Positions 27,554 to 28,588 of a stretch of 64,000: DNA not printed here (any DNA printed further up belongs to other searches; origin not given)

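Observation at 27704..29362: Tandem paralogous STAS-PilZ fusion proteins: c-di-GMP input into a partner-switching-type domain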

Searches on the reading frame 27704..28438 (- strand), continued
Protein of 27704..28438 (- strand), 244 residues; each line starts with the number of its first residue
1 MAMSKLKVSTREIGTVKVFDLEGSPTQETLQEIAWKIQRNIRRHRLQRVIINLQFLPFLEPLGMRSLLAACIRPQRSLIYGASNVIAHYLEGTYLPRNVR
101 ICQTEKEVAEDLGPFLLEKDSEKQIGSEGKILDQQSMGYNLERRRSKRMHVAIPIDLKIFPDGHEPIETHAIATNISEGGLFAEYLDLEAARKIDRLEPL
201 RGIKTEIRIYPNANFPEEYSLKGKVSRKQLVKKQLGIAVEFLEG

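Call 37: find_related_loci(query=A1, collection=genome_contigs, flank=6000)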
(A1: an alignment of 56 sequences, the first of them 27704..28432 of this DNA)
Query A1 (242 aa) in genome_contigs; peptide patterns used: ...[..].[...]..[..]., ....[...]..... (x = any residue, [..] = any of these).
65 stretches matched a pattern; 43 encode a relative of the query (tblastn E <= 1e-3); 43 distinct loci.
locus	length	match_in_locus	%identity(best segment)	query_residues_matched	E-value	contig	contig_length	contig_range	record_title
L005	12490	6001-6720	69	1-240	1e-113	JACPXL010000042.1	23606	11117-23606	MAG: Candidatus Omnitrophota bacterium isolate NC_groundwater_836_Pr1_B-0.1um_47_21 Montesol18_Bp1_scaffold_631874, whol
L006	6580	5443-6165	68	1-240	3e-110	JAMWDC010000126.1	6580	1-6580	MAG: Candidatus Omnitrophota bacterium isolate QZM4_2.bins.380.Tibet NODE_48021_length_6580_cov_0.813575, whole genome s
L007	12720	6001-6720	70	1-239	1e-108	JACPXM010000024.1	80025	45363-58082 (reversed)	MAG: Candidatus Omnitrophota bacterium isolate NC_groundwater_837_Pr1_B-0.1um_48_14 Montesol18_Bp1_scaffold_754149, whol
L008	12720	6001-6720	68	1-240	2e-108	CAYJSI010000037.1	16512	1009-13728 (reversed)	MAG TPA_asm: uncultured bacterium isolate ERP125453_co1_405 genome assembly, contig: NODE_3594_length_16512_cov_9.590266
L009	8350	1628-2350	66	1-241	4e-107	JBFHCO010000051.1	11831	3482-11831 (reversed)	MAG: Candidatus Omnitrophota bacterium isolate Mix_sand06.2021.04.Z.81 k141_1438267_length_11831_cov_10.6425, whole geno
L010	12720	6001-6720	68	1-240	1e-106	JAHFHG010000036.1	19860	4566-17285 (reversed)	MAG: Candidatus Omnitrophota bacterium isolate nzgw333 NODE_1574_length_19861_cov_4.891439, whole genome shotgun sequenc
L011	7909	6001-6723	64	1-241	2e-104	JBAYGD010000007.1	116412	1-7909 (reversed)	MAG: Candidatus Omnitrophota bacterium isolate SO_2016_GW1_117 scaffold00364_OW334_2016, whole genome shotgun sequence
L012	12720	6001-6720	64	1-240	7e-104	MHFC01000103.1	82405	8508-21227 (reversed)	MAG: Omnitrophica bacterium GWA2_52_8 gwa2_scaffold_3717, whole genome shotgun sequence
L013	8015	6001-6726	65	1-240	3e-102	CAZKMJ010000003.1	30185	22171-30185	MAG TPA_asm: uncultured bacterium isolate SRP342105_co1_334 genome assembly, contig: NODE_1972_length_30185_cov_4.844972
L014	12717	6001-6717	65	1-242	4e-102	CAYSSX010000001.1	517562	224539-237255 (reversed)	MAG TPA_asm: uncultured bacterium isolate SRP342105_co1_457 genome assembly, contig: NODE_5_length_517562_cov_12.407222,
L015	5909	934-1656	66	1-240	2e-101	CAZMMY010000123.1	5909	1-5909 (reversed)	MAG TPA_asm: uncultured bacterium isolate SRP342105_co1_337 genome assembly, contig: NODE_19196_length_5909_cov_4.478135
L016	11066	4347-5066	64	1-240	6e-101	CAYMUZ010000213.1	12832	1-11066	MAG TPA_asm: uncultured bacterium isolate binchicken_co203_628 genome assembly, contig: k141_59671, whole genome shotgun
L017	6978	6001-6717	65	1-242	1e-100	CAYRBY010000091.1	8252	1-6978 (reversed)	MAG TPA_asm: uncultured bacterium isolate SRP278252_co1_689 genome assembly, contig: NODE_16226_length_8252_cov_9.486275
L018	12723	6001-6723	65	1-240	2e-100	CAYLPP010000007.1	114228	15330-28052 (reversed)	MAG TPA_asm: uncultured bacterium isolate SRP342105_co1_308 genome assembly, contig: NODE_194_length_114228_cov_9.456929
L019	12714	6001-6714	65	1-240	6e-100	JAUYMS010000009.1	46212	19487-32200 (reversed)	MAG: Candidatus Omnitrophota bacterium isolate C24_metabat.bin.98 C24_k141_875910, whole genome shotgun sequence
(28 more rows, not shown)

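Call 51: search_protein_representatives(alignment_id=A1)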
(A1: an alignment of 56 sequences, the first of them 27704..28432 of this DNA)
Query: 56 sequences, 242 profile positions. Proteins with E-value up to 0.001 (for the whole library): 87; up to 1e-10: 40; up to 1e-30: 11. The best 87 are listed.
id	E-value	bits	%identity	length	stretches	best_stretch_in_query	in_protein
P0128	1.9e-101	354.7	-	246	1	1-240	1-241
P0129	1.2e-81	289.9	-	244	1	1-241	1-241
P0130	5.1e-80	284.5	-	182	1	60-241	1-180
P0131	8.1e-79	280.6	-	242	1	1-162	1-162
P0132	3.3e-74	265.5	-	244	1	5-241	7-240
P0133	5.8e-52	192.7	-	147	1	8-117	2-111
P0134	7.3e-48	179.3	-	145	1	97-240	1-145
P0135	2.4e-42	161.2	-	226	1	1-241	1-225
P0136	3.8e-42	160.5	-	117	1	137-241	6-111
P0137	4.7e-39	150.4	-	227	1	2-241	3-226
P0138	5.0e-31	124.1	-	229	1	5-240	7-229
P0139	7.7e-30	120.2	-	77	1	167-241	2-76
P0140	8.0e-30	120.2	-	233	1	2-241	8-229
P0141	3.0e-26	108.5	-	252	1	6-241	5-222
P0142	2.8e-25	105.3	-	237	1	5-241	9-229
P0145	6.5e-20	87.7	-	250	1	1-240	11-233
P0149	8.0e-17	77.6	-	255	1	8-240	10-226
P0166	7.5e-11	58.1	-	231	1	5-241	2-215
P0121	9.2e-07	44.7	-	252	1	4-239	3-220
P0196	9.5e-05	38.1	-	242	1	7-241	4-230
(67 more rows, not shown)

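Call 53: list_cluster_members(proteins=[P0135, P0137, P0138, P0140, P0141, P0142, P0145, P0149, P0166, P0196])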
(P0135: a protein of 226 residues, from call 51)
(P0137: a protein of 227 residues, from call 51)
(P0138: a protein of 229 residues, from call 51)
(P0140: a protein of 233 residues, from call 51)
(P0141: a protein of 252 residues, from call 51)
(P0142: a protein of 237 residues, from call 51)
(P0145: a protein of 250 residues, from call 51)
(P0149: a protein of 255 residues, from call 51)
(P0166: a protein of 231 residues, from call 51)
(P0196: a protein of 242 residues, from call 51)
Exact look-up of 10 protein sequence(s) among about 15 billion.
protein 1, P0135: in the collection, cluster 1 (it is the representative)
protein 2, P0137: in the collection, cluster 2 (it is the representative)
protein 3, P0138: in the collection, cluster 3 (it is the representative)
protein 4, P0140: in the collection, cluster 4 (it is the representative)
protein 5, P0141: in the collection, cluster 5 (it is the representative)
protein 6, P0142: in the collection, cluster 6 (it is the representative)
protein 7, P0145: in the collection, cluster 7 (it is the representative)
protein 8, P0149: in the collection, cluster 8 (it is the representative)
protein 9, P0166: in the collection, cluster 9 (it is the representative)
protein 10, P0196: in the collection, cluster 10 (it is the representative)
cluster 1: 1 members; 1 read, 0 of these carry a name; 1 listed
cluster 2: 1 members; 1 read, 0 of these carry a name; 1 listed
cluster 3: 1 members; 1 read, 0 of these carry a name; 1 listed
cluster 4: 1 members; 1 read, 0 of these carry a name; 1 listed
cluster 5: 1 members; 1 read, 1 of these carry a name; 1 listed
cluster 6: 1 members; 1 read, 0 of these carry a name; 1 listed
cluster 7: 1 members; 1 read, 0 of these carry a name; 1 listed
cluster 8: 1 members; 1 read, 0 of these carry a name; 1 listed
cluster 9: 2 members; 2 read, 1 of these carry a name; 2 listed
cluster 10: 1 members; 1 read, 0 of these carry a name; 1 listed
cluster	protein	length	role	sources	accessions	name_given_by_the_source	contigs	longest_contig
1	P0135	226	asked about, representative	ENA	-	-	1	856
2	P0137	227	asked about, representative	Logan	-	-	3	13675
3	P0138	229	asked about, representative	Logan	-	-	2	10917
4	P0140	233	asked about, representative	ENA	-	-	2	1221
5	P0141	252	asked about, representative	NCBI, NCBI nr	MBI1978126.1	MAG: PilZ domain-containing protein [Candidatus Omnitrophica bacterium] | PilZ domain-containing protein [Candidatus Omnitrophota bacterium]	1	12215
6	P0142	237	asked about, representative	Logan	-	-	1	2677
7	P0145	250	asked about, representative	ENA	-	-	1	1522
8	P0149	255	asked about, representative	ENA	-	-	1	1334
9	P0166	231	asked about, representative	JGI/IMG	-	anti-anti-sigma factor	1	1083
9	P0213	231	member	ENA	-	-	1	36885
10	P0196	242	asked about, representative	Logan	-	-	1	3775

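Call 54: find_encoding_contigs(protein=P0137, flank=7000, max_places=2)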
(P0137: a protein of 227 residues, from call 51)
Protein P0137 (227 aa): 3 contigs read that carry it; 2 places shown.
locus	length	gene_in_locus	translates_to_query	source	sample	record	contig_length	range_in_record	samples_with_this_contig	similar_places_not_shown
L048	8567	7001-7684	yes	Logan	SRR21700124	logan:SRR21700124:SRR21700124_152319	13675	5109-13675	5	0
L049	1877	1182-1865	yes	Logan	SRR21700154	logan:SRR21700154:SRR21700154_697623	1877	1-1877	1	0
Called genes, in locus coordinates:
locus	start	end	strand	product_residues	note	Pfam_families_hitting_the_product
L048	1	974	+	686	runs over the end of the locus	PF03483:B3_4, PF03484:B5, PF17759:tRNA_synthFbeta, PF03147:FDX-ACB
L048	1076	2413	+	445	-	PF05496:RuvB_N, PF01078:Mg_chelatase (faint), PF00004:AAA, PF13173:AAA_14, PF16193:AAA_assoc_2, PF12002:MgsA_C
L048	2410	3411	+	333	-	PF00158:Sigma54_activat, PF14532:Sigma54_activ_2, PF07724:AAA_2 (weak), PF07728:AAA_5 (faint), PF25601:AAA_lid_14, PF02954:HTH_8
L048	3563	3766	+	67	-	-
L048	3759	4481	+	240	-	PF07238:PilZ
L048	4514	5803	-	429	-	-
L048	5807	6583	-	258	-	PF03567:Sulfotransfer_2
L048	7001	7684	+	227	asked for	-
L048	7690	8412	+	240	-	PF24481:CT398_CC, PF02591:Zn_ribbon_9 (weak)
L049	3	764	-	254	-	?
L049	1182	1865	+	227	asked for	-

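Call 55: find_encoding_contigs(protein=P0213, flank=7000, max_places=2)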
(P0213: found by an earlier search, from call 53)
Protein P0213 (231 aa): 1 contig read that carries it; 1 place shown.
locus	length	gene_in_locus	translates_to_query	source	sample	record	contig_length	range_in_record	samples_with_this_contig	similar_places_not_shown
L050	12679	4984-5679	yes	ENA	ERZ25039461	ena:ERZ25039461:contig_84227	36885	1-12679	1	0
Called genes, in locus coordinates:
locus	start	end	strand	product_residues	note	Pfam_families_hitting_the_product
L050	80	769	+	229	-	PF00814:TsaD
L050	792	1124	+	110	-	PF00814:TsaD, PF22521:HypF_C_2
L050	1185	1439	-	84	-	-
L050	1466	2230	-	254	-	PF01790:LGT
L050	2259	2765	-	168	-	PF01252:Peptidase_A8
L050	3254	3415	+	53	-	-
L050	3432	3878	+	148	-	PF00158:Sigma54_activat, PF14532:Sigma54_activ_2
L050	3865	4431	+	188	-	PF00158:Sigma54_activat (weak), PF25601:AAA_lid_14, PF02954:HTH_8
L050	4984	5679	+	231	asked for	PF01740:STAS, PF07238:PilZ (weak)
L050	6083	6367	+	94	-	PF13384:HTH_23 (faint)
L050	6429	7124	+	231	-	PF13358:DDE_3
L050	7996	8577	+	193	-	-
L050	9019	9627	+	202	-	PF01436:NHL (faint), PF17170:DUF5128 (faint)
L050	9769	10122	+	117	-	PF19190:BACON_2 (faint)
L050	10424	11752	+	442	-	PF12256:TcdB_toxin_midN (faint), PF13517:FG-GAP_3, PF01839:FG-GAP (weak), PF13517:FG-GAP_3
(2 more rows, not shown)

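Call 56: find_encoding_contigs(protein=P0138, flank=7000, max_places=2)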
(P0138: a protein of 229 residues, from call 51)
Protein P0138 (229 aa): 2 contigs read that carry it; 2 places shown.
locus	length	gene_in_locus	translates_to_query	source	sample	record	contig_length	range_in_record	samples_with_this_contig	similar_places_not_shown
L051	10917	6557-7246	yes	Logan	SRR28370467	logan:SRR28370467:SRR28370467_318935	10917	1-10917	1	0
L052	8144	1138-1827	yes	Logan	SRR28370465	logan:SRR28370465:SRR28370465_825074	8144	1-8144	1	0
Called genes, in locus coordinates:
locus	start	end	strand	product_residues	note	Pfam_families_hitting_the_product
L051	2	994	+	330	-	?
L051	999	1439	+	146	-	PF05157:MshEN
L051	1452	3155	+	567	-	PF05157:MshEN, PF00437:T2SSE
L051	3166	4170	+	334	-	PF00158:Sigma54_activat, PF14532:Sigma54_activ_2, PF07724:AAA_2 (weak), PF07728:AAA_5 (weak), PF25601:AAA_lid_14, PF02954:HTH_8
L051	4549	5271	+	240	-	PF01740:STAS (faint), PF07238:PilZ (weak)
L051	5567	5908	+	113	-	-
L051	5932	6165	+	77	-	-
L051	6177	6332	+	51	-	-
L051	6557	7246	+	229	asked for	-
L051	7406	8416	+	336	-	PF03706:LPG_synthase_TM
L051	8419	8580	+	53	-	PF03966:Trm112p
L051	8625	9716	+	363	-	PF13439:Glyco_transf_4, PF13579:Glyco_trans_4_4, PF00534:Glycos_transf_1, PF13692:Glyco_trans_1_4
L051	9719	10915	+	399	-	?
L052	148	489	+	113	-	-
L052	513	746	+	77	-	-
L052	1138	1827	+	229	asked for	-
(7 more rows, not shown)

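Call 57: find_encoding_contigs(protein=P0141, flank=7000, max_places=2)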
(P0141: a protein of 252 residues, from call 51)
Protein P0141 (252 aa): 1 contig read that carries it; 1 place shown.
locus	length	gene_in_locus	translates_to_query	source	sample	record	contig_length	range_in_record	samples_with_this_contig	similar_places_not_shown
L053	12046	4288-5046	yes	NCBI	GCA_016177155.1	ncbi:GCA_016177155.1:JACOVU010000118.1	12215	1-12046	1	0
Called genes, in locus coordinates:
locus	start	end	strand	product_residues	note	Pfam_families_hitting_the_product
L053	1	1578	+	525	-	PF03483:B3_4, PF03484:B5, PF17759:tRNA_synthFbeta, PF03147:FDX-ACB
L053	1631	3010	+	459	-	PF05496:RuvB_N, PF00004:AAA, PF01078:Mg_chelatase (faint), PF07728:AAA_5 (weak), PF13173:AAA_14, PF16193:AAA_assoc_2, PF12002:MgsA_C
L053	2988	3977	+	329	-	PF00158:Sigma54_activat, PF14532:Sigma54_activ_2, PF25601:AAA_lid_14, PF02954:HTH_8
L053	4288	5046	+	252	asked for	PF07238:PilZ (weak)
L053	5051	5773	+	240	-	PF07238:PilZ (faint)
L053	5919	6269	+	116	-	PF08899:DUF1844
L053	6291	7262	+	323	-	PF03706:LPG_synthase_TM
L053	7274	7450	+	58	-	PF03966:Trm112p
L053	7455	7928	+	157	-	PF01220:DHquinase_II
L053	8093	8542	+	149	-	PF00364:Biotin_lipoyl, PF25984:BSH_YknX (faint)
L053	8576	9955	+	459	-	PF00289:Biotin_carb_N, PF02786:CPSase_L_D2, PF02222:ATP-grasp (weak), PF07478:Dala_Dala_lig_C, PF02785:Biotin_carb_C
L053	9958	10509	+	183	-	-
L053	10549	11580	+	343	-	PF00365:PFK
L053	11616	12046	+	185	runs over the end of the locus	PF13580:SIS_2, PF01380:SIS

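Call 58: find_encoding_contigs(protein=P0196, flank=7000, max_places=2)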
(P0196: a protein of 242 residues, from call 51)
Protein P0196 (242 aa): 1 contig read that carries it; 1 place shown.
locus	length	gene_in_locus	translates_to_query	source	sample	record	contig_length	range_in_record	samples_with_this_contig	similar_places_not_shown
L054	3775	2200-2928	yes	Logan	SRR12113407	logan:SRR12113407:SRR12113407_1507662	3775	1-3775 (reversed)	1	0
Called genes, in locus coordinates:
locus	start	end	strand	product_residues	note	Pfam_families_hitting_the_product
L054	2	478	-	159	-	?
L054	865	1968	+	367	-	PF01658:Inos-1-P_synth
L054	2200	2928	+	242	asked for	PF01740:STAS (weak)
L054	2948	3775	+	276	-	?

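Call 63: find_homologous_proteins(query=L053:2988-3977:+, max_evalue=1e-30)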
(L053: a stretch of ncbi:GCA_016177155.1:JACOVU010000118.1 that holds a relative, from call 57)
Query L053:2988-3977:+ (329 aa): 7942 proteins with E <= 1e-30 among 8000 candidates; the best 120 are listed.
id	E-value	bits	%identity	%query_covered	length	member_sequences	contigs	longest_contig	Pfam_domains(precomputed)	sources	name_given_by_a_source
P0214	2.8e-208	708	100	100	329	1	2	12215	PF00158.33,PF25601.2,PF02954.26,PF14532.13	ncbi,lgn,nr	ncbi:MAG: sigma 54-interacting transcriptional regulator [Candidatus Omnitrophica bacterium]|nr:sigm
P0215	2.1e-193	659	92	100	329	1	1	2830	PF00158.33,PF07724.21,PF25601.2,PF02954.26,PF14532.13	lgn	-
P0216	3.9e-134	465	67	98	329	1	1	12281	PF00158.33,PF25601.2,PF02954.26,PF14532.13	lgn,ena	-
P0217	1.2e-129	450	65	100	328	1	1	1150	PF00158.33,PF25601.2,PF02954.26,PF14532.13,PF07728.21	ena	-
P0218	5.6e-129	448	65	98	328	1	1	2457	PF00158.33,PF25601.2,PF02954.26,PF14532.13,PF07728.21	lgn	-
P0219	1.3e-126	440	62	99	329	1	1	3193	PF00158.33,PF25601.2,PF02954.26,PF14532.13,PF07728.21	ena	-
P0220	1.6e-125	437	64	95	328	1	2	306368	PF00158.33,PF25601.2,PF02954.26,PF14532.13,PF07728.21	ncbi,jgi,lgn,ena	-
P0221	9.2e-124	431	61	100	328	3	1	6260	PF00158.33,PF07724.21,PF25601.2,PF02954.26,PF14532.13,PF07728.21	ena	-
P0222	5.5e-123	428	62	95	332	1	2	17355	PF00158.33,PF25601.2,PF02954.26,PF14532.13,PF07728.21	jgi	-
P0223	1.9e-122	427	60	98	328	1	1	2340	PF00158.33,PF25601.2,PF02954.26,PF14532.13,PF07728.21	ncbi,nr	ncbi:MAG: sigma-54-dependent Fis family transcriptional regulator [Candidatus Omnitrophica bacterium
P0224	9.6e-120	418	60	99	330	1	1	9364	PF00158.33,PF25601.2,PF02954.26,PF14532.13,PF07728.21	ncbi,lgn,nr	ncbi:MAG: sigma 54-interacting transcriptional regulator [Candidatus Omnitrophica bacterium]|nr:sigm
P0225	1.2e-118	414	60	100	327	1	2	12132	PF00158.33,PF07724.21,PF25601.2,PF02954.26,PF14532.13,PF07728.21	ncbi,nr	ncbi:MAG: sigma 54-interacting transcriptional regulator [Candidatus Omnitrophica bacterium]|nr:sigm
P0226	2.6e-118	413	60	98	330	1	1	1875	PF00158.33,PF07724.21,PF25601.2,PF02954.26,PF14532.13,PF07728.21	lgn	-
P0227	5.8e-118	412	61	97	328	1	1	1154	PF00158.33,PF25601.2,PF02954.26,PF14532.13,PF07728.21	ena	-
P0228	2.9e-114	400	56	100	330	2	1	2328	PF00158.33,PF25601.2,PF02954.26,PF14532.13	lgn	-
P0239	3.6e-102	360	51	100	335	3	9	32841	PF00158.33,PF25601.2,PF02954.26,PF14532.13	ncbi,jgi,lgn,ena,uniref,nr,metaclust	ncbi:MAG: hypothetical protein A3G33_00860 [Omnitrophica bacterium RIFCSPLOWO2_12_FULL_44_17]|uniref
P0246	8.5e-93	329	52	99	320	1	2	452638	PF00158.33,PF25601.2,PF02954.26,PF14532.13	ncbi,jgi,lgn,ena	-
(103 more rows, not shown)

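Call 64: find_encoding_contigs(protein=P0246, flank=6000, max_places=1)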
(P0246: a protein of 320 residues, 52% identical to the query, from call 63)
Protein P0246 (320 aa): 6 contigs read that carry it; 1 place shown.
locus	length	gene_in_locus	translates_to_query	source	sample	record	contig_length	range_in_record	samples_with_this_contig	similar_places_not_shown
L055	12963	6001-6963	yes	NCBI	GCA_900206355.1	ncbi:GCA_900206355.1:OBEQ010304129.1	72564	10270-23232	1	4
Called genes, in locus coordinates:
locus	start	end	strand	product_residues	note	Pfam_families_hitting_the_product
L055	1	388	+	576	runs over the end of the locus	PF07973:tRNA_SAD, PF00587:tRNA-synt_2b, PF03129:HGTP_anticodon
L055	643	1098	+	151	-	PF05198:IF3_N, PF00707:IF3_C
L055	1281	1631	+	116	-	PF00453:Ribosomal_L20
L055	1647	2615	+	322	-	PF02912:Phe_tRNA-synt_N, PF01409:tRNA-synt_2d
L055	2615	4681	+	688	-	PF03483:B3_4, PF03484:B5, PF17759:tRNA_synthFbeta, PF03147:FDX-ACB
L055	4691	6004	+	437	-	PF05496:RuvB_N, PF00158:Sigma54_activat (faint), PF01078:Mg_chelatase (faint), PF13173:AAA_14, PF00004:AAA, PF07728:AAA_5, PF16193:AAA_assoc_2, PF12002:MgsA_C, +1 more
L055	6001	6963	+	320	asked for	PF00158:Sigma54_activat, PF14532:Sigma54_activ_2, PF25601:AAA_lid_14, PF02954:HTH_8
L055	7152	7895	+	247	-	-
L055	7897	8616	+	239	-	-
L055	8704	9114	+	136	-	PF08899:DUF1844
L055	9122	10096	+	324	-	PF03706:LPG_synthase_TM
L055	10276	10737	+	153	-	PF01220:DHquinase_II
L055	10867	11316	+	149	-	PF25984:BSH_YknX (faint), PF00364:Biotin_lipoyl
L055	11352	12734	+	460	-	PF00289:Biotin_carb_N, PF02786:CPSase_L_D2, PF02222:ATP-grasp (weak), PF07478:Dala_Dala_lig_C, PF02785:Biotin_carb_C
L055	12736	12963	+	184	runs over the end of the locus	-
